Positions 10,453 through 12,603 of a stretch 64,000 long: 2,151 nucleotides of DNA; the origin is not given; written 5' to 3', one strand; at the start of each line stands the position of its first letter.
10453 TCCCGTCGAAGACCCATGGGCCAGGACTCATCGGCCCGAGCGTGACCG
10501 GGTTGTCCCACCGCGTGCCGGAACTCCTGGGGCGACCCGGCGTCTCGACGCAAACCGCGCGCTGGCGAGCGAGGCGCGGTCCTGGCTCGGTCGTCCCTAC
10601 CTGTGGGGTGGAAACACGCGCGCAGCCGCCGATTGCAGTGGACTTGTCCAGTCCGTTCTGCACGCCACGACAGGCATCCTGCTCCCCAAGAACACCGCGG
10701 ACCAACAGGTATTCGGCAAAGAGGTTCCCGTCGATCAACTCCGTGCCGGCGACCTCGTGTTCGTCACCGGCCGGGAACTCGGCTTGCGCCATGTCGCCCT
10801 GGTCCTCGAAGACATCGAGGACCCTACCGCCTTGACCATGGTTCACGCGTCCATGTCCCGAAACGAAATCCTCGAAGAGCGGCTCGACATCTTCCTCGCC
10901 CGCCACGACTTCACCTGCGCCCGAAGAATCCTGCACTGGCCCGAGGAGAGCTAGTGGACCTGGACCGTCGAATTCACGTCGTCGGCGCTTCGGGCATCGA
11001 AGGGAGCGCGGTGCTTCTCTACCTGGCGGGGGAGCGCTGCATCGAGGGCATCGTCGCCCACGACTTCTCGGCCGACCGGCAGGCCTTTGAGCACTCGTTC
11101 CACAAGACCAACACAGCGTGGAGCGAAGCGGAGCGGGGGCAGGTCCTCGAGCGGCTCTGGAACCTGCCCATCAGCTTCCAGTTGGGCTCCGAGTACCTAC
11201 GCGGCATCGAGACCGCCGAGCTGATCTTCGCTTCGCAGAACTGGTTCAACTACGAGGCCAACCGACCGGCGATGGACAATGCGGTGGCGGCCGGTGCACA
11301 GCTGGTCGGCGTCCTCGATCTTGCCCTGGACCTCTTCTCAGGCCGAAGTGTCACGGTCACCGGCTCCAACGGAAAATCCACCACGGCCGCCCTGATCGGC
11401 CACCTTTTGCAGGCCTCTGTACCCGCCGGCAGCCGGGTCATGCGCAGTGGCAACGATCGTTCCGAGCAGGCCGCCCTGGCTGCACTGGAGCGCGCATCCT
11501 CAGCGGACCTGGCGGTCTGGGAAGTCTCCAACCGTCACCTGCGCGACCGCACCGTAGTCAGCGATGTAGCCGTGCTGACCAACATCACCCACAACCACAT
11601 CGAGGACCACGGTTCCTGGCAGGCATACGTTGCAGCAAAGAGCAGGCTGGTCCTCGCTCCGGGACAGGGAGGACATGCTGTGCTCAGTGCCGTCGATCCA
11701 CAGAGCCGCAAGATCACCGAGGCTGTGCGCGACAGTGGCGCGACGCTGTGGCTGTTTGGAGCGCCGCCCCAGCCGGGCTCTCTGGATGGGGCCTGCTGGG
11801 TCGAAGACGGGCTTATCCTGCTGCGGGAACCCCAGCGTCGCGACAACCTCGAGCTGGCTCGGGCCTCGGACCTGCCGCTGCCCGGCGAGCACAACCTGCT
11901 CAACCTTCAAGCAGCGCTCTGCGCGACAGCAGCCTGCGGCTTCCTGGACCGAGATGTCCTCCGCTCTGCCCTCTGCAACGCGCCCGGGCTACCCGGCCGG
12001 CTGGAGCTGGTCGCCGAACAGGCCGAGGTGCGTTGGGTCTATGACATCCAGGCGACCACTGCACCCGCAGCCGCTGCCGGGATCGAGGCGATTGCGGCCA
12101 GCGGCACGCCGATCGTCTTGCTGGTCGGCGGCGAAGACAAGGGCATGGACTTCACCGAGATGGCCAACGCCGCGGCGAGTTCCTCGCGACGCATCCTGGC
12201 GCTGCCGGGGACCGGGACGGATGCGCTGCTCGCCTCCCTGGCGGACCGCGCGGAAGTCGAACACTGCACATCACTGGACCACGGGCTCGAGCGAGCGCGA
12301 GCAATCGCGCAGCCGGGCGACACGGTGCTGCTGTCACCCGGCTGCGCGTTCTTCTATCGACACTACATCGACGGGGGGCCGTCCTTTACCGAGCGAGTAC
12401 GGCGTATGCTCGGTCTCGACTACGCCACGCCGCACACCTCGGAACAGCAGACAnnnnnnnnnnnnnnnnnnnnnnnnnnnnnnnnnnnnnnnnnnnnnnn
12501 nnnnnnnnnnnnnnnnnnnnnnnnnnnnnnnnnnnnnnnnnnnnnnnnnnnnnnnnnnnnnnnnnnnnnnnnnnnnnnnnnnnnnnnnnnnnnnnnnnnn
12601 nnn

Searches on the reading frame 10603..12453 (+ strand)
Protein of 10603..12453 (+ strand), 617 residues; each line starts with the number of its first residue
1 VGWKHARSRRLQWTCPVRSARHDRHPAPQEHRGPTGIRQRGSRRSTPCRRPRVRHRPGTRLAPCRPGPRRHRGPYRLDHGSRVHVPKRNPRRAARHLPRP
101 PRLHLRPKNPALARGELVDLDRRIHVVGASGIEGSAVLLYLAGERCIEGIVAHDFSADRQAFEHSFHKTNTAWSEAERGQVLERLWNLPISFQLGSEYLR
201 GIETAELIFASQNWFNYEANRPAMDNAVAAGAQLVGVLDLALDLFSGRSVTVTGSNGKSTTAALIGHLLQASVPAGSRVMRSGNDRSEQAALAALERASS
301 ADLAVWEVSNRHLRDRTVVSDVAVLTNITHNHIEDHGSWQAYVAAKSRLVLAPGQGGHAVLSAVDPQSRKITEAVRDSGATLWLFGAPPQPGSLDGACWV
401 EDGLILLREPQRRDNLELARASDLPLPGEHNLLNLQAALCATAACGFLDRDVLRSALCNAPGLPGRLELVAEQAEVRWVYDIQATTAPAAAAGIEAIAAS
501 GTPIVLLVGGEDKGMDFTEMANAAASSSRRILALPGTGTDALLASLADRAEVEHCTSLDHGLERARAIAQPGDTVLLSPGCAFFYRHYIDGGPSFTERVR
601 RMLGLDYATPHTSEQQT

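Call 73: search_protein_families(library=pfam, proteins=[window:10603-12453:+], max_evalue=0.00001)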
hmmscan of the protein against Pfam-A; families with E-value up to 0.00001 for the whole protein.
window:10603-12453:+ (617 aa): 2 families
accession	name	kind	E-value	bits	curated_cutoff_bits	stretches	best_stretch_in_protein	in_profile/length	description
PF08245.18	Mur_ligase_M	-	2.6e-26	93.2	24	1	252-441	1-199/200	Mur ligase middle domain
PF02875.26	Mur_ligase_C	-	2.9e-11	44.7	28.4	1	465-579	1-125/127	Mur ligase, glutamate ligase domain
